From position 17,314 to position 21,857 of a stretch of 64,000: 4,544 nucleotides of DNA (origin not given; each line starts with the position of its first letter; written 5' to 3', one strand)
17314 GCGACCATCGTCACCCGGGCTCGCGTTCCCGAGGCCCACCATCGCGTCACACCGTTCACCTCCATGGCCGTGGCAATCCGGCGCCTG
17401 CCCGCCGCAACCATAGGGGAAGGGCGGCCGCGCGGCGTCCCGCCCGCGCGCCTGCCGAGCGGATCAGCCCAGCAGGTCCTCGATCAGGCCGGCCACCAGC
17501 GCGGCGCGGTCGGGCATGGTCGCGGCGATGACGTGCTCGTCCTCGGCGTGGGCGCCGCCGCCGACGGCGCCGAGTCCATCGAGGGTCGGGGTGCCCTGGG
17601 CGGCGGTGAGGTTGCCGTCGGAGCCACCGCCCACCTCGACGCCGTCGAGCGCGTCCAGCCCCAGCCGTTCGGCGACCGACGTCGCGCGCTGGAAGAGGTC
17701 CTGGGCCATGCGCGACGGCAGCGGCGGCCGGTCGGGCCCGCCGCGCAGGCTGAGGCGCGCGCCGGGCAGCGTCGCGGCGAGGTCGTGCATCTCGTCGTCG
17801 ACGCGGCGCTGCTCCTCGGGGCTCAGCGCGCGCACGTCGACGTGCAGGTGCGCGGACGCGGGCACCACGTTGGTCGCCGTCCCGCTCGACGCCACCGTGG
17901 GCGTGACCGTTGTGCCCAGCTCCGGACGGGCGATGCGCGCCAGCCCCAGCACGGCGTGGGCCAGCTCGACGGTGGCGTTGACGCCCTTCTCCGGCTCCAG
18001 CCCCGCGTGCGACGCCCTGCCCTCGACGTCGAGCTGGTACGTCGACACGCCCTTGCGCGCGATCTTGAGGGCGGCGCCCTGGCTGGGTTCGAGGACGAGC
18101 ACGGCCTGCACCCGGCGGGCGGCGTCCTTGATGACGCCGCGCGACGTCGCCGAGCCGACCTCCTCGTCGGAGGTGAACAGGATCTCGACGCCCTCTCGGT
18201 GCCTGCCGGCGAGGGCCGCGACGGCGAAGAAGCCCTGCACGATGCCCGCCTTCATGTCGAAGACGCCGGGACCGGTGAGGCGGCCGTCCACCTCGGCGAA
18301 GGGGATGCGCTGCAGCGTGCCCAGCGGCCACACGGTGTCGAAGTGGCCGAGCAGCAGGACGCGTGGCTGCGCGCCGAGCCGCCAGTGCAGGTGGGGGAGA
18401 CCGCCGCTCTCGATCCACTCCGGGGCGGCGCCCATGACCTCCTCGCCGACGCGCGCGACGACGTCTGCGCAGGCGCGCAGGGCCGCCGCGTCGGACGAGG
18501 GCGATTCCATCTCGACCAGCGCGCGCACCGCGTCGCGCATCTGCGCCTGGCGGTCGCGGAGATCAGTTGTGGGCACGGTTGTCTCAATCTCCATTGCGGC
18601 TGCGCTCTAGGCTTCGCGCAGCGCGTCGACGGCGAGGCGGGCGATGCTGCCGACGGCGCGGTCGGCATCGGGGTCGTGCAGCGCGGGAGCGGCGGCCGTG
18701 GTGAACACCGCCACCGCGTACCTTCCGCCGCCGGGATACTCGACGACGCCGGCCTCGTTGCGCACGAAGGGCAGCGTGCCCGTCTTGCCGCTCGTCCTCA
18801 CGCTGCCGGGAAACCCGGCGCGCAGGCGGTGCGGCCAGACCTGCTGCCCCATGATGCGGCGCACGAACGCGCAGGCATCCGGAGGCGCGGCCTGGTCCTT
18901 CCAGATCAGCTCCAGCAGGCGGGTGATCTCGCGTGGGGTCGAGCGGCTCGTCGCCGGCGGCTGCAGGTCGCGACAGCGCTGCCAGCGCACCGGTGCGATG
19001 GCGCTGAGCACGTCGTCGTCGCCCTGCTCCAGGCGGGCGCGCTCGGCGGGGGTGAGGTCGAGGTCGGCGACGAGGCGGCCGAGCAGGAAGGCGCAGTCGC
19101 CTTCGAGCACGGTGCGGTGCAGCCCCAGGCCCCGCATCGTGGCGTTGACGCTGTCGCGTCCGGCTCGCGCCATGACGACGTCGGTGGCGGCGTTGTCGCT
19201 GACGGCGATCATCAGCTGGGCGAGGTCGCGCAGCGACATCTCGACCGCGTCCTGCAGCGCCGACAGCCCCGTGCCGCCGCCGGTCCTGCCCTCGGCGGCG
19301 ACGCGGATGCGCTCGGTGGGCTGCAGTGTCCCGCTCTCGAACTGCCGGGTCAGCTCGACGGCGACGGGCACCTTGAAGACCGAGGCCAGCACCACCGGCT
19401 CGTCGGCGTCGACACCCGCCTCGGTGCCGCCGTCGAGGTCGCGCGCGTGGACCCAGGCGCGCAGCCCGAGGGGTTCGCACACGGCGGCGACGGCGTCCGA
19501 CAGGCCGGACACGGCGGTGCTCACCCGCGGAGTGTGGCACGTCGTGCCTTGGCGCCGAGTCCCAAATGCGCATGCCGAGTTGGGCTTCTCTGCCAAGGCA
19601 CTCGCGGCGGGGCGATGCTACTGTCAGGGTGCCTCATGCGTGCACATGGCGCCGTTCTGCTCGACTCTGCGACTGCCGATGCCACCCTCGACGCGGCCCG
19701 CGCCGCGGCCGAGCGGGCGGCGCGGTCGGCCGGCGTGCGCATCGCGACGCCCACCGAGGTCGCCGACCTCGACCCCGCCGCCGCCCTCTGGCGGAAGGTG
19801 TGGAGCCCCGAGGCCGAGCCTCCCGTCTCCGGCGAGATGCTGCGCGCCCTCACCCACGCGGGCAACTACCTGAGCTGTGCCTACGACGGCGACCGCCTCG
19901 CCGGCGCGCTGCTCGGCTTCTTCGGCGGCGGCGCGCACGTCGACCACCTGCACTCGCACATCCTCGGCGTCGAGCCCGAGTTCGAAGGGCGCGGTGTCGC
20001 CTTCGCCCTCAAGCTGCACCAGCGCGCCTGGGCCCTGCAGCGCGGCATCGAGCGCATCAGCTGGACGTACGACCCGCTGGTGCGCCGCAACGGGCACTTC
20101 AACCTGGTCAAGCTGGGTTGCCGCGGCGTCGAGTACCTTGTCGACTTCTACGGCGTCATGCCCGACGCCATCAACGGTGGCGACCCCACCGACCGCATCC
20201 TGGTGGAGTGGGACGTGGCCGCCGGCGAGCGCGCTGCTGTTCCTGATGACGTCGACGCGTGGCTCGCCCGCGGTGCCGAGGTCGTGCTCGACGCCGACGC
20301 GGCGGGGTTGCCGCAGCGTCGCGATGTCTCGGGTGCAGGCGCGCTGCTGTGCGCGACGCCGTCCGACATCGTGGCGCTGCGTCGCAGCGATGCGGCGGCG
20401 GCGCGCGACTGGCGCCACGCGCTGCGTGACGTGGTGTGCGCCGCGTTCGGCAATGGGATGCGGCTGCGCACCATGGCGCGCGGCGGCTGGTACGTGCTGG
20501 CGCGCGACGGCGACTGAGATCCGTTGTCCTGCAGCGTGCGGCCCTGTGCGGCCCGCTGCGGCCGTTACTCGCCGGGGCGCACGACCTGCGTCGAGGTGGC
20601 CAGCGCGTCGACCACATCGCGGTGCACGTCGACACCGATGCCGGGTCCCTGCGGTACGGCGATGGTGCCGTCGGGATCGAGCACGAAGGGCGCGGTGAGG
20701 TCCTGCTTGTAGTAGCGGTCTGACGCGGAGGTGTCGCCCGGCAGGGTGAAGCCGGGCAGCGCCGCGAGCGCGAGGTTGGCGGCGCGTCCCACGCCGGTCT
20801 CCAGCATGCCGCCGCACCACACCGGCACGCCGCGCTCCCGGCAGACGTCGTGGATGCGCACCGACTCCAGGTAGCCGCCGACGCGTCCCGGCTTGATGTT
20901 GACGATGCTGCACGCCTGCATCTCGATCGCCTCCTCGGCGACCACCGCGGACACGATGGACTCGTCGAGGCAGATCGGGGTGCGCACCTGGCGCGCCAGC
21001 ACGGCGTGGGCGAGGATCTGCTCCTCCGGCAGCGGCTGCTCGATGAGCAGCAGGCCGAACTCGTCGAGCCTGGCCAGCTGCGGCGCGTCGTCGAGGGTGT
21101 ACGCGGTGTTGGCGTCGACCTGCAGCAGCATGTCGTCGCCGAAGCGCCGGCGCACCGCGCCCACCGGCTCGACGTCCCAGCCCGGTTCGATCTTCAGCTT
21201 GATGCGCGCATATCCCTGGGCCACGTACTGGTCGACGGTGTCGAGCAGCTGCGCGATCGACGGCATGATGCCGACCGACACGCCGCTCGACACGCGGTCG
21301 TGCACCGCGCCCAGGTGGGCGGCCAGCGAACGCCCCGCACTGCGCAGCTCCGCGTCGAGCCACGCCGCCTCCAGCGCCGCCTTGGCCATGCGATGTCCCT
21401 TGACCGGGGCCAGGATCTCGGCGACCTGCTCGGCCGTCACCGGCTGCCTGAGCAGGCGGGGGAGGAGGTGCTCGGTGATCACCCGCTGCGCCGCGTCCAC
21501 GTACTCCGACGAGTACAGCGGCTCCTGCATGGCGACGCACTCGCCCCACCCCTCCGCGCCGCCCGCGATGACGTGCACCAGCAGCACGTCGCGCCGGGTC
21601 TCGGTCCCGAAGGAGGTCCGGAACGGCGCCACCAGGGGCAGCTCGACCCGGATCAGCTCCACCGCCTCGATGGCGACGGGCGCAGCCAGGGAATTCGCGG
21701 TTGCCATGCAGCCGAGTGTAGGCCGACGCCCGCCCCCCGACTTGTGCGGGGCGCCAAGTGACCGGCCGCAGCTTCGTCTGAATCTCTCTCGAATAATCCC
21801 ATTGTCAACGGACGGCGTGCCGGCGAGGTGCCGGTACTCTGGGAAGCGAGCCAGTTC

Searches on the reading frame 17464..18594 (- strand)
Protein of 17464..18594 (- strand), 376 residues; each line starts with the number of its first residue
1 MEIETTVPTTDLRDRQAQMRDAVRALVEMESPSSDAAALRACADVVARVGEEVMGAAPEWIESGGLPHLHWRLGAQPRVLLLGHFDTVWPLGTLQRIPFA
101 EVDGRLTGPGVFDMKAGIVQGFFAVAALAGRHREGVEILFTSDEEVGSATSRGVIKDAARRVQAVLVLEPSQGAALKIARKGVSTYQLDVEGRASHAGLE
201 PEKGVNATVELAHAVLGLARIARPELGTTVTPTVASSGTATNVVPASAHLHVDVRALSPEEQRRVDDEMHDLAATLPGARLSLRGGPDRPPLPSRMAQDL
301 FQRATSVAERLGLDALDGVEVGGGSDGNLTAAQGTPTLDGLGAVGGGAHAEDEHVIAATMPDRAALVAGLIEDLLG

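Call 53: search_protein_families(library=pfam, proteins=[window:17464-18594:-], max_evalue=0.001)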
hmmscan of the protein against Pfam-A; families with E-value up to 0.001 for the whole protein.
window:17464-18594:- (376 aa): 2 families
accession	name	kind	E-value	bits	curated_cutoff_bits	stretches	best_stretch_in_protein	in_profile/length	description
PF01546.33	Peptidase_M20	-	1.3e-25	91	24.6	1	80-372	1-205/206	Peptidase family M20/M25/M40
PF07687.19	M20_dimer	-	1.8e-19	70.1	21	1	178-275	1-101/107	Peptidase dimerisation domain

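Call 57: search_solved_structures(query=window:17464-18594:-, max_evalue=1e-10)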
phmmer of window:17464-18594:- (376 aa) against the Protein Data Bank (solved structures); distinct sequences matched with E-value up to 1e-10: 8.
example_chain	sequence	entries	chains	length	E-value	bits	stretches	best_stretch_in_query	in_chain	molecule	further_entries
1cg2_A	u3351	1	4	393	2.9e-34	121.9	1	76-374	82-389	CARBOXYPEPTIDASE G2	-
7m6u_A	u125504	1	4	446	5e-34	121.2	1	78-374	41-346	Carboxypeptidase G2 circular permuation pro-domain fusion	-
6xj5_A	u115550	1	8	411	5.9e-34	120.9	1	76-374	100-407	Carboxypeptidase G2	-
1vgy_A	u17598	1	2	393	3.5e-14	55.9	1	40-375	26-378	succinyl-diaminopimelate desuccinylase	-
4o23_A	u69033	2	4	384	6.4e-14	55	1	40-375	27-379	Succinyl-diaminopimelate desuccinylase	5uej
4ppz_A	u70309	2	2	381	6.6e-14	55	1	40-375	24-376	Succinyl-diaminopimelate desuccinylase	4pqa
3gb0_A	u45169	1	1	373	8.8e-12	48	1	80-374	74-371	Peptidase T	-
7ljh_A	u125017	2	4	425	1.6e-11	47.2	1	17-356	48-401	Poly(Aspartic acid) hydrolase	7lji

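Call 67: search_protein_families(library=ncbifam, proteins=[window:17464-18594:-], max_evalue=0.00001)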
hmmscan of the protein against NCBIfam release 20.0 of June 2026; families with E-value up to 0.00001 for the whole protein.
window:17464-18594:- (376 aa): 37 families (the best 25 are shown)
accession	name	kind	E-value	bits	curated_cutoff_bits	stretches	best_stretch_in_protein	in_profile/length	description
NF005602.0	PRK07338.1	equivalog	7.4e-69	232.3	357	1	64-374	82-399/409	hydrolase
NF004788.0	PRK06133.1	subfamily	1.7e-67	228.2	349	1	14-374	41-413/417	glutamate carboxypeptidase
NF005678.0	PRK07473.1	equivalog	1.5e-55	188.7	386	1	16-373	10-374/376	M20/M25/M40 family metallo-hydrolase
TIGR01910.1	DapE-ArgE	subfamily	3e-26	92.5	217.6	1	75-360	63-367/373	ArgE/DapE family deacylase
NF006399.0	PRK08651.1-2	equivalog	2.6e-25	89.3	381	1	18-221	5-216/405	succinyl-diaminopimelate desuccinylase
NF006365.0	PRK08588.1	subfamily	4.9e-21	75.5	289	1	81-355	69-361/383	succinyl-diaminopimelate desuccinylase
TIGR01892.1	AcOrn-deacetyl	equivalog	2.7e-20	72.7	297.7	1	79-368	62-362/365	acetylornithine deacetylase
NF009557.0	PRK13009.1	equivalog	5.8e-20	71.8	284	1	54-374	36-374/377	succinyl-diaminopimelate desuccinylase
NF005710.0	PRK07522.1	subfamily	2.7e-19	69.6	412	1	62-372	52-386/391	acetylornithine deacetylase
NF006400.0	PRK08651.1-3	equivalog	3.3e-19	69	374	1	72-360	78-392/410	succinyl-diaminopimelate desuccinylase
TIGR01900.1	dapE-gram_pos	equivalog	8.4e-19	67.7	304.2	1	17-275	3-263/351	succinyl-diaminopimelate desuccinylase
NF006405.0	PRK08652.1-3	equivalog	5.5e-17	62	455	1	69-272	50-261/367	acetylornithine deacetylase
NF006402.0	PRK08651.1-5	equivalog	8.2e-16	57.9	369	1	75-271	58-260/369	succinyl-diaminopimelate desuccinylase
TIGR01891.1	amidohydrolases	subfamily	2.6e-15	56.5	153.75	1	98-274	77-266/366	amidohydrolase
NF001747.0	PRK00466.1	equivalog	1.5e-14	53.6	288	1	74-270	58-244/346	N-acetyl-lysine deacetylase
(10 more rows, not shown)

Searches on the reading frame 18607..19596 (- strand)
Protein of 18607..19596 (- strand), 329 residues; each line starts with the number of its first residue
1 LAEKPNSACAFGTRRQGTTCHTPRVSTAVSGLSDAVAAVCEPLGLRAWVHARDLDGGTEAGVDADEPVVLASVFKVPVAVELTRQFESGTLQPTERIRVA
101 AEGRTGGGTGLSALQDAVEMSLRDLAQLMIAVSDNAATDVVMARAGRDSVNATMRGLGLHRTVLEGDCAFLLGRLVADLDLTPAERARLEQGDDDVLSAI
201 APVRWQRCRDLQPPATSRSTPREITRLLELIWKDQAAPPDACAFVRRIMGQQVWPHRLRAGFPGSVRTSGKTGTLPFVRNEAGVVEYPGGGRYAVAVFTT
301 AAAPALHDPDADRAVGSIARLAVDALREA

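Call 53: search_protein_families(library=pfam, proteins=[window:18607-19596:-], max_evalue=0.001)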
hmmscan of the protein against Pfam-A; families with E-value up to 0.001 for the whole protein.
window:18607-19596:- (329 aa): 2 families
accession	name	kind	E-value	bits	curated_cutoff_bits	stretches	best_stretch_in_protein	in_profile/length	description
PF13354.11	Beta-lactamase2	-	2.1e-58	197.6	22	1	49-299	2-214/214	Beta-lactamase enzyme family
PF00144.29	Beta-lactamase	-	1.6e-05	24.7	27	0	52-314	36-323/329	Beta-lactamase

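Call 67: search_protein_families(library=ncbifam, proteins=[window:18607-19596:-], max_evalue=0.00001)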
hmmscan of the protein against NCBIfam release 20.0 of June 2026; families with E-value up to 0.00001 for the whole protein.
window:18607-19596:- (329 aa): 13 families
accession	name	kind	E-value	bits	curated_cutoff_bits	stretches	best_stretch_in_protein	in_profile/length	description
NF033103.1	bla_class_A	equivalog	4.2e-26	91.6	200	1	49-325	15-256/257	class A beta-lactamase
NF012099.1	SubclassA2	equivalog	5.5e-11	42.1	320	1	52-158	22-132/275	class A beta-lactamase, subclass A2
NF000320.3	blaPEN-Bcc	equivalog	4.7e-09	36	540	1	225-326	198-299/300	PEN family class A beta-lactamase, Bcc-type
NF033929.1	blaAXC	exception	6.4e-09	35.8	650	0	218-322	188-292/296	AXC family carbapenem-hydrolyzing class A beta-lactamase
NF000512.2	blaSGM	exception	2e-08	34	500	0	239-326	191-276/285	SGM family class A beta-lactamase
NF012141.1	blaKPC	exception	7.9e-08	32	625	0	215-326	176-288/293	KPC family carbapenem-hydrolyzing class A beta-lactamase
NF012103.0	blaGES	exception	2.3e-07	30.6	625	0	244-320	202-276/287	GES family class A beta-lactamase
NF047556.1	blaACA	exception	2.6e-07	30.1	592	0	27-167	32-174/298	ACA family class A beta-lactamase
NF000538.1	classA_carba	equivalog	1.4e-06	27.9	390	0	48-159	10-122/254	carbapenem-hydrolyzing class A beta-lactamase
NF033867.1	blaPAU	exception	1.6e-06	27.6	640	0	46-165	48-168/293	PAU family class A beta-lactamase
NF050797.1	blaCESS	exception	2.2e-06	27.2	525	0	40-144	44-147/296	CESS family extended-spectrum class A beta-lactamase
NF000398.2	blaBEL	exception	5.9e-06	25.6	620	0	230-323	186-278/283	BEL family extended-spectrum class A beta-lactamase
NF033626.2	blaBKC_GPC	exception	6.3e-06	25.6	575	0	48-164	52-169/297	BKC/GPC family carbapenem-hydrolyzing class A beta-lactamase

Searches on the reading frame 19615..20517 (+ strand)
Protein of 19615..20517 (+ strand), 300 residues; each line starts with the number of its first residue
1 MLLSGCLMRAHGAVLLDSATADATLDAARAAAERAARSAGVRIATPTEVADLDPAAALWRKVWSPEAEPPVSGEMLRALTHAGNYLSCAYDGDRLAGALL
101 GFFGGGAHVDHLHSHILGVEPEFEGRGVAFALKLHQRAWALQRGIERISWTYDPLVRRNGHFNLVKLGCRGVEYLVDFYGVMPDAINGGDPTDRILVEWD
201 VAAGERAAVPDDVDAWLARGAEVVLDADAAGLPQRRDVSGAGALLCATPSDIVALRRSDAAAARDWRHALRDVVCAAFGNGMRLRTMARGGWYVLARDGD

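Call 53: search_protein_families(library=pfam, proteins=[window:19615-20517:+], max_evalue=0.001)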
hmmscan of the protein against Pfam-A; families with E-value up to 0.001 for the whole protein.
window:19615-20517:+ (300 aa): 2 families
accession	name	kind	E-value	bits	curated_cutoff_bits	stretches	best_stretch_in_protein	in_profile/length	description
PF13480.13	Acetyltransf_6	-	7.9e-09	36.2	22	1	29-149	8-133/143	Acetyltransferase (GNAT) domain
PF00583.31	Acetyltransf_1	-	7.3e-07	29.9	20.7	1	65-150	18-98/116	Acetyltransferase (GNAT) family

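Call 56: search_solved_structures(query=window:19615-20517:+, max_evalue=0.01)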
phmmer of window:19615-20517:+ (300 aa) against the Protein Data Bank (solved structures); distinct sequences matched with E-value up to 0.01: 4.
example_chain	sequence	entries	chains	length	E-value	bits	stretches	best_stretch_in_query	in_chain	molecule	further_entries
8heh_A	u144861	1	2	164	0.0015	20.9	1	92-162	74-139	GNAT family N-acetyltransferase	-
4qus_A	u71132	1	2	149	0.0046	19.4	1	64-148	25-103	Acetyltransferase YpeA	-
4qvt_A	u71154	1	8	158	0.0051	19.2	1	65-148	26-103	Acetyltransferase YpeA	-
2pdo_A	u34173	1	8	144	0.0055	19.1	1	65-148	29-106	Acetyltransferase ypeA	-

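Call 67: search_protein_families(library=ncbifam, proteins=[window:19615-20517:+], max_evalue=0.00001)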
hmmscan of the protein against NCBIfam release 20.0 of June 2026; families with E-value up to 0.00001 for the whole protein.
window:19615-20517:+ (300 aa): 0 families

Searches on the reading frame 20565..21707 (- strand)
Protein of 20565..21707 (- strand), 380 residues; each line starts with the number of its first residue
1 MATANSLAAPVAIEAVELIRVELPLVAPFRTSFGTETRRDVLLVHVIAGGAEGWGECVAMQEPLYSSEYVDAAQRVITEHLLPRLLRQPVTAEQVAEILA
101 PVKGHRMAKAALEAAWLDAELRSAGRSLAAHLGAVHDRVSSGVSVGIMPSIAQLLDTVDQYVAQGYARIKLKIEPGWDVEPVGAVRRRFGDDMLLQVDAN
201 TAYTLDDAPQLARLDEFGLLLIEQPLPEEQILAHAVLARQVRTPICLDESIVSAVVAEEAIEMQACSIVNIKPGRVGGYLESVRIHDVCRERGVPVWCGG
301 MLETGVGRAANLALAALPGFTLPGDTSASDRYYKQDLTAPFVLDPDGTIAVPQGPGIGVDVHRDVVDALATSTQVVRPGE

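Call 53: search_protein_families(library=pfam, proteins=[window:20565-21707:-], max_evalue=0.001)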
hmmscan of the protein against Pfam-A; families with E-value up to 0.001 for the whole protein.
window:20565-21707:- (380 aa): 2 families
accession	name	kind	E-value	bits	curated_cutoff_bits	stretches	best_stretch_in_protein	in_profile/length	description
PF13378.12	MR_MLE_C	-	3.3e-52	177.8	29.4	1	155-364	3-218/219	Enolase C-terminal domain-like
PF02746.21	MR_MLE_N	-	4.6e-10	40.2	22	1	20-133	8-117/117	Mandelate racemase / muconate lactonizing enzyme, N-terminal domain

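Call 55: search_solved_structures(query=window:20565-21707:-, max_evalue=1e-10)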
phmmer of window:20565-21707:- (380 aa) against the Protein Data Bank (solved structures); distinct sequences matched with E-value up to 1e-10: 73 (the best 60 are shown).
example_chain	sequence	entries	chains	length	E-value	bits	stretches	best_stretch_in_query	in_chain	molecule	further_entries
1sja_A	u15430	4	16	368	1.4e-152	511.2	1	13-372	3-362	N-acylamino acid racemase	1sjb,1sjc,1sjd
4a6g_A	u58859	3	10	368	4.1e-152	509.7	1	13-372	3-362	N-ACYLAMINO ACID RACEMASE | N-succinylamino acid racemase | O-SUCCINYLBENZOATE SYNTHASE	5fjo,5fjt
7s8w_A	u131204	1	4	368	5.3e-152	509.4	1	13-372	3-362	N-succinylamino acid racemase/O-succinylbenzoate synthase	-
5fjp_A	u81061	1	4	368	2.8e-151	507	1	13-372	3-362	O-SUCCINYLBENZOATE SYNTHASE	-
5fjr_A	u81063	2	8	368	4.9e-151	506.2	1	13-372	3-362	O-SUCCINYLBENZOATE SYNTHASE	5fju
2zc8_A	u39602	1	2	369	4.1e-97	328.8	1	12-366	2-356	N-acylamino acid racemase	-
2fkp_A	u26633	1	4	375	2.5e-92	313.1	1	12-368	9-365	N-acylamino acid racemase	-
1r0m_A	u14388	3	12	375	3e-92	312.8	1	12-368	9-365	N-acylamino acid racemase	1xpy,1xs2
2ggj_A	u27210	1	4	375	3.1e-92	312.8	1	12-368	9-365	N-acylamino acid racemase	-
2ggi_A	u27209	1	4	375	4.2e-92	312.3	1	12-368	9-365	N-acylamino acid racemase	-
2ggg_A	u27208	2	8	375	4.3e-92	312.3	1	12-368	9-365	N-acylamino acid racemase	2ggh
1wue_A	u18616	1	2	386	9.9e-87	294.6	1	11-362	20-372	mandelate racemase/muconate lactonizing enzyme family protein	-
1wuf_A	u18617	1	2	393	1.5e-81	277.6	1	14-374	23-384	hypothetical protein lin2664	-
3qld_A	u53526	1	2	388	7.9e-75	255.5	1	14-374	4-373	Mandelate racemase/muconate lactonizing protein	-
3mwc_A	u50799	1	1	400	1.8e-60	208.3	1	7-370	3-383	Mandelate racemase/muconate lactonizing protein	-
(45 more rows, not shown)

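Call 65: search_solved_structures(query=window:20565-21707:-, max_evalue=1e-140, show_alignments=1)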
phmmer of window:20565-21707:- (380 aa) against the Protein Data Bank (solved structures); distinct sequences matched with E-value up to 1e-140: 5.
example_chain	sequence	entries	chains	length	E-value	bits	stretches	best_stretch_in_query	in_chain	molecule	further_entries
1sja_A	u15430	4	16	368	1.4e-152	511.2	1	13-372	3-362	N-acylamino acid racemase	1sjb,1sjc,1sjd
4a6g_A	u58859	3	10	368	4.1e-152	509.7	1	13-372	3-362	N-ACYLAMINO ACID RACEMASE | N-succinylamino acid racemase | O-SUCCINYLBENZOATE SYNTHASE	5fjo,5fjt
7s8w_A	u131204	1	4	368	5.3e-152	509.4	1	13-372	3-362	N-succinylamino acid racemase/O-succinylbenzoate synthase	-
5fjp_A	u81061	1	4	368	2.8e-151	507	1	13-372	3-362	O-SUCCINYLBENZOATE SYNTHASE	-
5fjr_A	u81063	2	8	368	4.9e-151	506.2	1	13-372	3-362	O-SUCCINYLBENZOATE SYNTHASE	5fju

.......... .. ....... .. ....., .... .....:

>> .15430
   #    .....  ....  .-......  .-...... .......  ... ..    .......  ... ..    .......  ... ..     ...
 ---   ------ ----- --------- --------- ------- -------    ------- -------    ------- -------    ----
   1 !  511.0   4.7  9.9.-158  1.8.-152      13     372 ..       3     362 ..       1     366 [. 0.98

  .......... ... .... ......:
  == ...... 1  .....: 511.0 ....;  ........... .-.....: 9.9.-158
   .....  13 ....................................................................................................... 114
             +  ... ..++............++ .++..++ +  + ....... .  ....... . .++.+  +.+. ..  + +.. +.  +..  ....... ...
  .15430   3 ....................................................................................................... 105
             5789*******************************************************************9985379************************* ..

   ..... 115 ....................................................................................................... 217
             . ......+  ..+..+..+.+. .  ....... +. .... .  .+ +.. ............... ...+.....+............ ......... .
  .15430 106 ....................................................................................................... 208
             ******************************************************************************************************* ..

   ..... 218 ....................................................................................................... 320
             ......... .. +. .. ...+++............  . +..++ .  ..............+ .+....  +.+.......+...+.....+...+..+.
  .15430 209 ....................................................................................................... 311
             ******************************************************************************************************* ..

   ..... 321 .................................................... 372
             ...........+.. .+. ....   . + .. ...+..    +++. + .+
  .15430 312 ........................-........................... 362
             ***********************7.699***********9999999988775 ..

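Call 67: search_protein_families(library=ncbifam, proteins=[window:20565-21707:-], max_evalue=0.00001)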
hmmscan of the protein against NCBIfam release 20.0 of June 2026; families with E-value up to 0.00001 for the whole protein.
window:20565-21707:- (380 aa): 17 families
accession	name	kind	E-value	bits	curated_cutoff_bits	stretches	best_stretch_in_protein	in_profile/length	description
TIGR01928.1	menC_lowGC_arch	equivalog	3.8e-96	321.9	200.65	1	20-340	2-322/325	o-succinylbenzoate synthase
TIGR02534.1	mucon_cyclo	subfamily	1.1e-42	146.5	334.95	1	13-369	1-365/368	muconate/chloromuconate family cycloisomerase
NF042940.1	racemase_DgcA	equivalog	4.2e-29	101.8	400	1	21-316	6-286/323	N-acetyl-D-Glu racemase DgcA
NF047820.1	TalGalacDh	equivalog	1.5e-24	86.6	500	1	108-304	107-309/371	L-talarate/galactarate dehydratase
NF043002.1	HProlDhtase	equivalog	7.4e-21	74.4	500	1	14-366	4-359/366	cis-3-hydroxy-L-proline dehydratase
NF002782.0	PRK02901.1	equivalog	6.7e-20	71.3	288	1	27-352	19-291/328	o-succinylbenzoate synthase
NF002739.0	PRK02714.1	equivalog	5.2e-18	65.6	259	1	21-316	10-288/320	o-succinylbenzoate synthase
TIGR01927.1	menC_gam_Gplu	equivalog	3.2e-17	62.8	130.55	1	20-316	2-280/307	o-succinylbenzoate synthase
NF041118.1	A_G_epim_Thtga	equivalog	1.6e-16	60.4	500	1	13-316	3-307/341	L-Ala-D/L-Glu epimerase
NF011708.0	PRK15129.1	equivalog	1.8e-16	60.1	343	1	17-316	5-291/321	L-Ala-D/L-Glu epimerase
NF040866.1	AraD_Arch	equivalog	2.7e-16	59.5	650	1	150-367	148-367/372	arabinonate dehydratase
NF040790.2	glucon_galact_dh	equivalog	2.4e-13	49.7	750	1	180-373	179-373/390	bifunctional D-gluconate/D-galactonate dehydratase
NF010624.0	PRK14017.1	equivalog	4.1e-11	42.6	311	1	50-373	25-364/382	galactonate dehydratase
NF043051.1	ManoateDhtManD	equivalog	6.6e-08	31.8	550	1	183-367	196-381/403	D-mannonate dehydratase ManD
NF003473.0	PRK05105.1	equivalog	6.1e-07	28.8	236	1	37-318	27-292/331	o-succinylbenzoate synthase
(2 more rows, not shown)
